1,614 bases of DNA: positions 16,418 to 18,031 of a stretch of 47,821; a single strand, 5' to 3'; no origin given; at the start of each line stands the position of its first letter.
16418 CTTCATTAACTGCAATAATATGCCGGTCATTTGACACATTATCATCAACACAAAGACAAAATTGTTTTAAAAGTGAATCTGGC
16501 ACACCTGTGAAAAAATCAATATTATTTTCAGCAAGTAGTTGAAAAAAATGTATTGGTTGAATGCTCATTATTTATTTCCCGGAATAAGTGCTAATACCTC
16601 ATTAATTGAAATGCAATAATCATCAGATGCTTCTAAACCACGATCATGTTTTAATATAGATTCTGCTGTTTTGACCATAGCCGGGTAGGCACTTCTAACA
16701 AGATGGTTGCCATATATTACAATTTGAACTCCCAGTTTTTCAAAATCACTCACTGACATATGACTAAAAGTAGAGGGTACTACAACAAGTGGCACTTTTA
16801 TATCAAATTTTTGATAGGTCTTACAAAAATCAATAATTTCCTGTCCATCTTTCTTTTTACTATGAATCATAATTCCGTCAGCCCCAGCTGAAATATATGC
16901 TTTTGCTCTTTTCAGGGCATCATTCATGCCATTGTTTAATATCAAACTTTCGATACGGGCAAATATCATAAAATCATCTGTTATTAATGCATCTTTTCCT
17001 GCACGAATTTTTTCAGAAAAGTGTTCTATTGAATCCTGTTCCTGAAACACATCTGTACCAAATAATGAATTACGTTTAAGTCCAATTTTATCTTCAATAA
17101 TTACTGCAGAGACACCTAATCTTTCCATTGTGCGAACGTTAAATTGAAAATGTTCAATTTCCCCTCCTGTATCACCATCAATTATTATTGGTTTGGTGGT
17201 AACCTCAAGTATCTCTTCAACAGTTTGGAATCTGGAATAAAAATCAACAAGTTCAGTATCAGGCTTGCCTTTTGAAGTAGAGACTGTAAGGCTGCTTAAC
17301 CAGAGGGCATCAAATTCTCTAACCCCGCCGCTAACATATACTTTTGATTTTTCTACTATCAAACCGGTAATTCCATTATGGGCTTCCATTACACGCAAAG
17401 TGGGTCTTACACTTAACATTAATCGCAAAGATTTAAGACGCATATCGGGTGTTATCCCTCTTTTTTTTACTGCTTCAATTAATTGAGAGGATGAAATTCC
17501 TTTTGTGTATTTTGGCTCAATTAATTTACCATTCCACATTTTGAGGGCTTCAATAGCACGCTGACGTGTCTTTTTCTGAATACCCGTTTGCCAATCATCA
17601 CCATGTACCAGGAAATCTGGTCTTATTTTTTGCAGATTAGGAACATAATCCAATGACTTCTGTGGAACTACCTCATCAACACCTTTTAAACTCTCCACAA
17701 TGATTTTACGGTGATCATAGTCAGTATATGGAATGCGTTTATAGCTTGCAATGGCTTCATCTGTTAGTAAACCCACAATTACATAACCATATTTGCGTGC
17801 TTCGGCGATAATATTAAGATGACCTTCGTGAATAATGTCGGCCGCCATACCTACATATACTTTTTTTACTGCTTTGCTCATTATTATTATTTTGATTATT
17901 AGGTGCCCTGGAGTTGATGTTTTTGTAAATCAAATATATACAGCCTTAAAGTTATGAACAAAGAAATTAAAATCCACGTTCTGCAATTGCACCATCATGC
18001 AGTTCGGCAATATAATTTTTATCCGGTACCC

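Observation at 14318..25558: Composite glycan-tailoring island joining a C-P (phosphonate) pathway, a nonulosonic-acid pathway and two unrelated activation/transfer systems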

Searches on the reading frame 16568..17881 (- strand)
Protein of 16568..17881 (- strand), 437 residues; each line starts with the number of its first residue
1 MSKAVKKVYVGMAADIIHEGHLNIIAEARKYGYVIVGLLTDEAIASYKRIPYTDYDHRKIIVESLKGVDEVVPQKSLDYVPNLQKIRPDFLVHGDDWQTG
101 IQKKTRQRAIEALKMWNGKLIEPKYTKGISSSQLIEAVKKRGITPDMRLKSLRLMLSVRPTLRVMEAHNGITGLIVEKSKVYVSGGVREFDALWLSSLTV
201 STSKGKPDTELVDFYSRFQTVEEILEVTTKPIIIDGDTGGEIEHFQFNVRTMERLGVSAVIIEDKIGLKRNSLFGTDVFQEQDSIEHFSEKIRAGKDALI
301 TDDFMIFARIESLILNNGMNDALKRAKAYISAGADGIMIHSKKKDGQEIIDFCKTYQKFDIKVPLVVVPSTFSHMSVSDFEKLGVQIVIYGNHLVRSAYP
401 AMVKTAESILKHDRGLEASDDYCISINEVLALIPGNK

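Call 3: search_protein_families(library=pfam, proteins=[window:16568-17881:-], max_evalue=0.001)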
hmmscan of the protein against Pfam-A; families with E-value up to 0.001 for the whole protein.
window:16568-17881:- (437 aa): 2 families
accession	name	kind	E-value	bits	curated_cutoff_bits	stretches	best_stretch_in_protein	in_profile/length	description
PF13714.12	PEP_mutase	-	6.3e-58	196.6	31.5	1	160-410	9-240/240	Phosphoenolpyruvate phosphomutase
PF01467.32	CTP_transf_like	-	3e-15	57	21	1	15-136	7-132/133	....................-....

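Call 4: search_protein_families(library=ncbifam, proteins=[window:16568-17881:-], max_evalue=0.001)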
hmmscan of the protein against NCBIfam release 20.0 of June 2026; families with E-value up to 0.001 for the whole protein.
window:16568-17881:- (437 aa): 11 families
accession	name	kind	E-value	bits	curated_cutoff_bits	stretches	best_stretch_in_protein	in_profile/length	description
TIGR02320.1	PEP_mutase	equivalog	3.3e-117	390.5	319.55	1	152-436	1-283/284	phosphoenolpyruvate mutase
TIGR02321.1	Pphn_pyruv_hyd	equivalog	3.7e-41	141.1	374.4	1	150-432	5-275/290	phosphonopyruvate hydrolase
TIGR02317.1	prpB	equivalog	2.7e-28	99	354.4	1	151-412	4-250/285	methylisocitrate lyase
NF008455.0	PRK11320.1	equivalog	2.1e-24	86.3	353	1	189-412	39-253/295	methylisocitrate lyase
TIGR01518.1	g3p_cytidyltrns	equivalog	1.7e-17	63.7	165.4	1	13-113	6-108/125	glycerol-3-phosphate cytidylyltransferase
TIGR02199.1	rfaE_dom_II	equivalog_domain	7.2e-15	55.1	181.5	1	11-139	17-143/144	D-glycero-beta-D-manno-heptose 1-phosphate adenylyltransferase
TIGR00125.1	cyt_tran_rel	domain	1.1e-12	47.9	27.7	1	8-71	2-65/65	adenylyltransferase/cytidyltransferase family protein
TIGR02319.1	CPEP_Pphonmut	equivalog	5.9e-11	42.1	420.05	1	197-342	45-187/294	carboxyvinyl-carboxyphosphonate phosphorylmutase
NF008454.0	PRK11316.1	equivalog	2.2e-10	39.8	521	1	13-140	348-473/475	bifunctional D-glycero-beta-D-manno-heptose-7-phosphate kinase/D-glycero-beta-D-manno-heptose 1-phosphate adenylyltransferase HldE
NF001985.0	PRK00777.1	subfamily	7.4e-09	35.9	104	1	4-63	3-63/157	pantetheine-phosphate adenylyltransferase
TIGR01768.1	GGGP-family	subfamily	0.0009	18.8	113.25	0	322-376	16-69/224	geranylgeranylglyceryl phosphate synthase family protein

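Call 9: find_related_loci(query=window:16568-17881:-, collection=genome_contigs, flank=10000)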
Query window:16568-17881:- (437 aa) in genome_contigs; peptide patterns used: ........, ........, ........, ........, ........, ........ (x = any residue, [..] = any of these).
71 stretches matched a pattern; 31 encode a relative of the query (tblastn E <= 1e-3); 31 distinct loci.
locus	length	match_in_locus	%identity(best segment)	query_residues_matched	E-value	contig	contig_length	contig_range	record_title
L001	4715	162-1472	86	1-437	0e+0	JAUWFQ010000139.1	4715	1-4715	MAG: bacterium isolate CSMAG_2220 CSMAG_2220_k141_2027315_length_4715_cov_9.9567, whole genome shotgun sequence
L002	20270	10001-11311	86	1-437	0e+0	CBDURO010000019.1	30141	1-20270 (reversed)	MAG TPA_asm: uncultured bacterium isolate SRR22302360_binner13_Refined_52 genome assembly, contig: ERZ25073602.277, whol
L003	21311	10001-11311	85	1-437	0e+0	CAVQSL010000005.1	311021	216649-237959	MAG: uncultured bacterium isolate MFD09964.bin.2.223 genome assembly, contig: contig_51798, whole genome shotgun sequenc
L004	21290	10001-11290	61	5-435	3e-177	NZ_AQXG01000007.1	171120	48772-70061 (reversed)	Gracilimonas tropica DSM 19535 B151DRAFT_scaffold_6.7_C, whole genome shotgun sequence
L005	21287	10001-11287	59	6-435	9e-174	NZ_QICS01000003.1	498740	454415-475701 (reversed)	Lachnotalea glycerini strain DSM 28816 Ga0215715_103, whole genome shotgun sequence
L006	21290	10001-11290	62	5-435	8e-174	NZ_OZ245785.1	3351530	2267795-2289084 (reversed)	MAG: Gracilimonas sp. isolate bafe52b6-2335-48ef-b9f4-bda7617936f4 chromosome 1, complete sequence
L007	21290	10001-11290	62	5-435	7e-173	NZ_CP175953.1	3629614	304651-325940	MAG: Gracilimonas sediminicola isolate MAG3 chromosome, complete genome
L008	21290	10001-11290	59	5-435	2e-172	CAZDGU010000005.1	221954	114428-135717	MAG TPA_asm: uncultured Balneola sp. isolate SRP187154_co1_112 genome assembly, contig: NODE_25_length_221954_cov_9.7347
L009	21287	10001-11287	60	5-434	5e-172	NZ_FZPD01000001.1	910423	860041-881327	Ekhidna lutea strain DSM 19307, whole genome shotgun sequence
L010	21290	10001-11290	59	4-434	2e-171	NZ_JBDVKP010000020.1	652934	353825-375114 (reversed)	MAG: Ekhidna sp. isolate LC.10.F.D3_173_25 LC_10_F_D3_173_25_000000000020, whole genome shotgun sequence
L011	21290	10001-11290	60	4-434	2e-171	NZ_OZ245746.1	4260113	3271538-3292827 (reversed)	MAG: Ekhidna sp. isolate 3d8770c2-9a33-4051-8501-e705022c47d6 chromosome 1, complete sequence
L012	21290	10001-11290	59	4-434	2e-171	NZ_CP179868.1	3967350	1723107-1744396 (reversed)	Ekhidna sp. To15 chromosome, complete genome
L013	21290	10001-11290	61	5-435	4e-171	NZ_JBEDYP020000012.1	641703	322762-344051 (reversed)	Gracilimonas sp. BCB1 contig_29, whole genome shotgun sequence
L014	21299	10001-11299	59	4-437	6e-170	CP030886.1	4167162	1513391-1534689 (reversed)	MAG: Cytophagaceae bacterium isolate ECT2AJA-110-C chromosome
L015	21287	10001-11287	59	5-434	1e-169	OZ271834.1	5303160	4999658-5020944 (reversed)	MAG: Ekhidna sp. isolate 422ce38f-7c21-4f86-9ea3-bba0ab943fef genome assembly, chromosome: 1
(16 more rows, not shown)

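Call 13: search_protein_families(library=pfam, proteins=[L003:3098-4171:-, L003:4231-5352:-, L003:6876-8717:+, L003:8727-9929:+, L003:13567-14619:+, L003:14620-15744:+, L003:15760-16395:+, L003:16568-17119:+, L003:17377-18828:+, L003:19507-20643:+], max_evalue=0.001)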
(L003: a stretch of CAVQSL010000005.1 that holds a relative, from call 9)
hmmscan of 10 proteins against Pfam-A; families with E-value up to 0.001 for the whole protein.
L003:3098-4171:- (357 aa): 2 families
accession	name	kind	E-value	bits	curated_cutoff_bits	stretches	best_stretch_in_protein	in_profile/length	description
PF24793.1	GINT1_N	-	3.8e-62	210.5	27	1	65-337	9-303/304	Glucosamine inositolphosphorylceramide transferase 1, N-terminal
PF04616.20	Glyco_hydro_43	-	1.8e-05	24.7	32.2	1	102-240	10-160/288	Glycosyl hydrolases family 43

L003:4231-5352:- (373 aa): 1 family
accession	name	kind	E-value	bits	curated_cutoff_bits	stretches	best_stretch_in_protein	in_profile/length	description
PF13472.12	Lipase_GDSL_2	-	4.9e-05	24.3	32.9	1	118-181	1-70/178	GDSL-like Lipase/Acylhydrolase family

L003:6876-8717:+ (613 aa): 7 families
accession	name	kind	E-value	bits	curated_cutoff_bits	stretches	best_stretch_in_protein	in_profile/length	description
PF00664.28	ABC_membrane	-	1.5e-36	126.9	28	1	28-321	5-272/274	ABC transporter transmembrane region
PF00005.33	ABC_tran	-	1.5e-33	116.7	25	1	389-538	1-137/137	ABC transporter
PF02463.25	SMC_N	-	1.8e-08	34.5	40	1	431-580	112-211/220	RecF/RecN/SMC N terminal domain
PF13191.12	AAA_16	-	9.5e-05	23.4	32.6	1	400-564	25-167/167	AAA ATPase domain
PF00004.35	AAA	-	0.00021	22.2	21.2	0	403-496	2-38/131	ATPase family associated with various cellular activities (AAA)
PF03193.22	RsgA_GTPase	-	0.00058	20.2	30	0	366-418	73-126/174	RsgA GTPase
PF13401.12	AAA_22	-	0.00063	20.5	27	0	399-551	5-104/130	AAA domain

L003:8727-9929:+ (400 aa): 1 family
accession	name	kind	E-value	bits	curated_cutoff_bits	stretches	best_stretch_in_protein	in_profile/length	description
PF04991.19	LicD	-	1e-20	75.3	22.6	1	234-347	2-116/227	LicD family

L003:13567-14619:+ (350 aa): 2 families
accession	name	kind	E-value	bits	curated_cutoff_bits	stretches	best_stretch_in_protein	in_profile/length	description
PF04464.20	Glyphos_transf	-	1.3e-22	80.7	22.1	1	127-261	157-293/367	CDP-Glycerol:Poly(glycerophosphate) glycerophosphotransferase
PF02350.25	Epimerase_2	-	5.2e-07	29.3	30.6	1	178-319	200-346/347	UDP-N-acetylglucosamine 2-epimerase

L003:14620-15744:+ (374 aa): 1 family
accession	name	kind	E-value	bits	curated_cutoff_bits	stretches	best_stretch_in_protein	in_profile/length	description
PF04464.20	Glyphos_transf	-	8e-15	55.1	22.1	1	111-361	124-366/367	CDP-Glycerol:Poly(glycerophosphate) glycerophosphotransferase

L003:15760-16395:+ (211 aa): 1 family
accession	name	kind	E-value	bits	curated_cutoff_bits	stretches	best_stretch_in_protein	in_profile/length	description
PF01066.26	CDP-OH_P_transf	-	3.2e-10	41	22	1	49-148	3-100/152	CDP-alcohol phosphatidyltransferase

L003:16568-17119:+ (183 aa): 1 family
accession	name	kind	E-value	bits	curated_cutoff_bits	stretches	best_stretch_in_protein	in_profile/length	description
PF00390.24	malic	-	4.6e-34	118.3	23.1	1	16-148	1-181/182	Malic enzyme, N-terminal domain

L003:17377-18828:+ (483 aa): 2 families
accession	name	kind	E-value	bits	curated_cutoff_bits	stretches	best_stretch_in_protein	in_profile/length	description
PF01515.24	PTA_PTB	-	4.2e-109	365.2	24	1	157-474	2-319/319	Phosphate acetyl/butaryl transferase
PF03949.21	Malic_M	-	6.9e-08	32.5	23.5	1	3-90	132-232/258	Malic enzyme, NAD binding domain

L003:19507-20643:+ (378 aa): 3 families
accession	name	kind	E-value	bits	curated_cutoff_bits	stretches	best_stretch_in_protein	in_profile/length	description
PF00082.27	Peptidase_S8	-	6.3e-44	150.9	21.8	1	3-265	9-288/288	Subtilase family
PF18962.6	Por_Secre_tail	-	1.3e-06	29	27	1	295-374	2-73/75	Secretion system C-terminal sorting domain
PF13860.13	FlgD_ig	-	2.9e-06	27.6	27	1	302-359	11-69/79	FlgD Ig-like domain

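Call 14: find_encoding_contigs(protein=window:16568-17881:-, flank=10000, max_places=6)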
Protein window:16568-17881:- (437 aa): no gene with exactly this product is on record in the collection.

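Call 50: search_protein_families(library=pfam, proteins=[L005:395-2305:+, L005:2596-3609:+, L005:3652-5145:+, L005:5240-6148:+, L005:6129-7403:+, L005:7432-9231:+, L005:9266-9976:+, L005:13631-14953:+, L005:15103-17004:+, L005:16998-17984:+], max_evalue=0.0001)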
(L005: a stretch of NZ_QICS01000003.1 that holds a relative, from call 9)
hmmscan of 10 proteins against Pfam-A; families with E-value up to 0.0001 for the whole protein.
L005:395-2305:+ (636 aa): 4 families
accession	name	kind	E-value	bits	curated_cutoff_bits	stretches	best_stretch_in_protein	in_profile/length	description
PF02922.24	CBM_48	-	2.9e-20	72.8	22.4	1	29-112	1-83/83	Carbohydrate-binding module 48 (Isoamylase N-terminal domain)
PF02806.24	Alpha-amylase_C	-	3.6e-20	72.5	21.2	1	538-634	1-92/95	Alpha amylase, C-terminal all-beta domain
PF00128.31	Alpha-amylase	-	2.1e-16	60.6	22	2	186-256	26-95/446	Alpha amylase, catalytic domain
PF22019.2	GlgB_N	-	1e-06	29.2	27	1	20-110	10-93/94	alpha-1,4-glucan branching enzyme GlgB, N-terminal domain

L005:2596-3609:+ (337 aa): 2 families
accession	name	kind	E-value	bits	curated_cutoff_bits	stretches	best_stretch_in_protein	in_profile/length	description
PF02348.25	CTP_transf_3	-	3.9e-23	82.8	22.6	1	7-130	2-117/217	Cytidylyltransferase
PF25109.1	HAD_PNKP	-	8.3e-05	23.2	27.6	0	236-310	2-85/143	Polynucleotide kinase PNKP phosphatase domain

L005:3652-5145:+ (497 aa): 3 families
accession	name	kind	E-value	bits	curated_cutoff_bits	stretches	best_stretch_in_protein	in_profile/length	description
PF03102.20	NeuB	-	1e-45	156.5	22.1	1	43-260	12-236/241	NeuB family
PF07883.17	Cupin_2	-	7.2e-09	35.7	27.2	1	401-459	3-60/70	Cupin domain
PF07385.18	Lyx_isomer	-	1.4e-05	24.8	20.8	0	376-419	57-110/222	D-lyxose isomerase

L005:5240-6148:+ (302 aa): 6 families
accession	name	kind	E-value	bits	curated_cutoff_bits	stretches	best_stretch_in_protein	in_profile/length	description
PF13489.12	Methyltransf_23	-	2.1e-18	67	27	1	89-240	10-159/164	Methyltransferase domain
PF08242.18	Methyltransf_12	-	5.3e-10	40.3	30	1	106-193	1-98/98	Methyltransferase domain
PF08241.18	Methyltransf_11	-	1.4e-09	38.9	21.2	1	106-195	1-95/95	Methyltransferase domain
PF13847.12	Methyltransf_31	-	4e-07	30.3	27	1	103-209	5-123/145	Methyltransferase domain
PF13649.12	Methyltransf_25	-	5.4e-05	24.2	27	0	105-191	1-97/97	Methyltransferase domain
PF08003.17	Methyltransf_9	-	5.8e-05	22.7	23.8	1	93-200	105-222/315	Protein of unknown function (DUF1698)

L005:6129-7403:+ (424 aa): 1 family
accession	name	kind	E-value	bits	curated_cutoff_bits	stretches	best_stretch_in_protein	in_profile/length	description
PF04464.20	Glyphos_transf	-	8e-59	199.9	22.1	1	39-418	5-366/367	CDP-Glycerol:Poly(glycerophosphate) glycerophosphotransferase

L005:7432-9231:+ (599 aa): 0 families

L005:9266-9976:+ (236 aa): 2 families
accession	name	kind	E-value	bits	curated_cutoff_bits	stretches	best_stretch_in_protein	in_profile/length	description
PF00483.29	NTP_transferase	-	3.6e-11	43.6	21.2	1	2-112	1-115/245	Nucleotidyl transferase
PF12804.13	NTP_transf_3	-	1.6e-06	28.8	27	1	3-117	1-106/160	MobA-like NTP transferase domain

L005:13631-14953:+ (440 aa): 3 families
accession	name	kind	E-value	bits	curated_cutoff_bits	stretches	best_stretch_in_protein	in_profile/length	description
PF00535.33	Glycos_transf_2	-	1.7e-37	129.4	23.3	1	5-135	1-131/168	Glycosyl transferase family 2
PF10111.15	Glyco_tranf_2_2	-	6.5e-11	42.7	27.3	1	5-105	1-104/276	Glycosyltransferase like family 2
PF13641.12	Glyco_tranf_2_3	-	2.3e-06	28.2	27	1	4-99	3-103/230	Glycosyltransferase like family 2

L005:15103-17004:+ (633 aa): 1 family
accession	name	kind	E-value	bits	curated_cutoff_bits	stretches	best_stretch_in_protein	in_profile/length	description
PF05159.20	Capsule_synth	-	1.4e-06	28.4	20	1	372-527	118-268/310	Capsule polysaccharide biosynthesis protein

L005:16998-17984:+ (328 aa): 9 families
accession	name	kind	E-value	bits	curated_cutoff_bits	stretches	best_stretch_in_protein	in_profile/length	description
PF02719.21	Polysacc_synt_2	-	6.5e-100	334.5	20.2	1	7-283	1-292/293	Polysaccharide biosynthesis protein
PF01370.27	Epimerase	-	3e-23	82.9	20.9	1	7-224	1-234/240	NAD dependent epimerase/dehydratase family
PF16363.11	GDP_Man_Dehyd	-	1.8e-17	64.2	27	1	8-279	1-296/332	GDP-mannose 4,6 dehydratase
PF01073.25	3Beta_HSD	-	4.3e-14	52.6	22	1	8-134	1-122/280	3-beta hydroxysteroid dehydrogenase/isomerase family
PF05368.20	NmrA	-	3.1e-08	34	27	1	4-124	2-103/298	NmrA-like family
PF07993.18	NAD_binding_4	-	6e-08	32.6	20.1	1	9-134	1-142/258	Male sterility protein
PF13460.12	NAD_binding_10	-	9.6e-08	32.5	27.2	1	11-170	1-145/184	NAD(P)H-binding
PF04321.23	RmlD_sub_bind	-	1.3e-07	31.4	27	1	6-144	2-131/287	RmlD substrate binding domain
PF00106.31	adh_short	-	8.8e-06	25.8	26.6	1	5-161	1-172/195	short chain dehydrogenase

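Call 62: find_related_loci(query=A1, collection=genome_contigs, flank=10000)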
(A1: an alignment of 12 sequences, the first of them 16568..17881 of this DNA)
Query A1 (437 aa) in genome_contigs; peptide patterns used: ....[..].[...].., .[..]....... (x = any residue, [..] = any of these).
600 stretches matched a pattern (row limit reached: there are more); 583 encode a relative of the query (tblastn E <= 1e-3); the best 80 are kept; 80 distinct loci.
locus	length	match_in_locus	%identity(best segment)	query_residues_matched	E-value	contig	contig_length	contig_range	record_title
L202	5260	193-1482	70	5-434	0e+0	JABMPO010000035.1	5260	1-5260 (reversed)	MAG: Candidatus Neomarinimicrobiota bacterium isolate bin.522 k141_376344, whole genome shotgun sequence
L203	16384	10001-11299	67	2-434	0e+0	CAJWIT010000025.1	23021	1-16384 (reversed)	MAG TPA_asm: uncultured Candidatus Marinimicrobia bacterium isolate ERR599051_bin.43_MetaBAT_v2.12.1_MAG genome assembly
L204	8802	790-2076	67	6-434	0e+0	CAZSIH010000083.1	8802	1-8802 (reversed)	MAG TPA_asm: uncultured bacterium isolate SRP092902_co1_51 genome assembly, contig: NODE_14520_length_8802_cov_8.902481,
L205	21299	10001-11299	64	1-433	0e+0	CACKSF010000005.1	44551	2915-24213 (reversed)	MAG: uncultured Candidatus Marinimicrobia bacterium isolate AG-457-F09 genome assembly, contig: AG-457-F09_NODE_5, whole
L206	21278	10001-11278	64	6-434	0e+0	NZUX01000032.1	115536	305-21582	MAG: Candidatus Neomarinimicrobiota bacterium isolate NAT74 49145, whole genome shotgun sequence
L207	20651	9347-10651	64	2-437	0e+0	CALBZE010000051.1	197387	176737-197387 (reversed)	MAG TPA_asm: uncultured bacterium isolate SRR5251193_bin.70_CONCOCT_v1.1_MAG genome assembly, contig: ERZ795068.61, whol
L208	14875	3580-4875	65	5-437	0e+0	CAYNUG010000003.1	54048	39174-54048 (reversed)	MAG TPA_asm: uncultured Clostridia bacterium isolate binchicken_co67_213 genome assembly, contig: NODE_494_length_54048_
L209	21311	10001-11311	62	1-437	0e+0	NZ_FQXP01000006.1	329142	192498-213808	Clostridium collagenovorans DSM 3089, whole genome shotgun sequence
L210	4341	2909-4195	64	6-435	0e+0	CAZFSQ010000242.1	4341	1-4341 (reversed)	MAG TPA_asm: uncultured Oligoflexales bacterium isolate SRP150892_co2_109 genome assembly, contig: NODE_35829_length_434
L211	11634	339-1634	62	5-437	0e+0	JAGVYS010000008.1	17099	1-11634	Candidatus Woesearchaeota archaeon isolate RIFCSPHIGHO2_02_FULL_41_15 rifcsphigho2_02_scaffold_6102, whole genome shotgu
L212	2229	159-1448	64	7-437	0e+0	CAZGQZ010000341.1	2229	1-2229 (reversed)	MAG TPA_asm: uncultured Rikenellaceae bacterium isolate binchicken_co42_34 genome assembly, contig: NODE_113256_length_2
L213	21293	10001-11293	64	6-437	0e+0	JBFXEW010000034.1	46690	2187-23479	MAG: Salinivirgaceae bacterium isolate CA_2019_TPIn_125 NODE_2425_length_46690_cov_13.486867_TPIn, whole genome shotgun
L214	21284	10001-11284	62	6-434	0e+0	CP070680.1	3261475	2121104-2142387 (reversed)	MAG: candidate division WOR-3 bacterium isolate bin69 chromosome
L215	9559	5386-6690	62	2-437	0e+0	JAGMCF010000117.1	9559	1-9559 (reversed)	MAG: Candidatus Cloacimonadota bacterium isolate RS_16_45 ZL425.bin.45.fa_117, whole genome shotgun sequence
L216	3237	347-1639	63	4-435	0e+0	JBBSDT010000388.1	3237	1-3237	MAG: Ignavibacteria bacterium isolate LS1_sbin.22 LS1_sbin.22_K_198364_L_3237_cov_7.0000, whole genome shotgun sequence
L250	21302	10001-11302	59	2-435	1e-179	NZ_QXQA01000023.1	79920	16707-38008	Paenibacillus nanensis strain DSM 22867 NODE_23_length_79920_cov_36.1291, whole genome shotgun sequence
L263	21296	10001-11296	59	7-437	3e-177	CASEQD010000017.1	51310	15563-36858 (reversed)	uncultured proteobacterium isolate A106_L4_349349_idba_bin.46 genome assembly, contig: A106_L4_349349_idba_bin.46.fa_sca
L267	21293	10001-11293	61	6-437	4e-177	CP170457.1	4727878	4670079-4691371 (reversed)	MAG: Aestuariibacter sp. isolate tig00000066 chromosome, complete genome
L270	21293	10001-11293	60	6-437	6e-177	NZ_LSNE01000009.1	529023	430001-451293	Paraglaciecola hydrolytica strain S66 Contig18, whole genome shotgun sequence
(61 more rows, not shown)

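Call 70: search_protein_families(library=pfam, proteins=[L005:7432-9231:+, L270:13517-14440:+], max_evalue=0.001)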
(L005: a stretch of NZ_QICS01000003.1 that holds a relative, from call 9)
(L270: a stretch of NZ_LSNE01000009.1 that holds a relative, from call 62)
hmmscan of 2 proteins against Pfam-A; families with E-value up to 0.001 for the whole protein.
L005:7432-9231:+ (599 aa): 0 families

L270:13517-14440:+ (308 aa): 1 family
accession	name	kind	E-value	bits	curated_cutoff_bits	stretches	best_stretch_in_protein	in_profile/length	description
PF04991.19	LicD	-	1.3e-08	35.6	22.6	1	127-157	5-35/227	LicD family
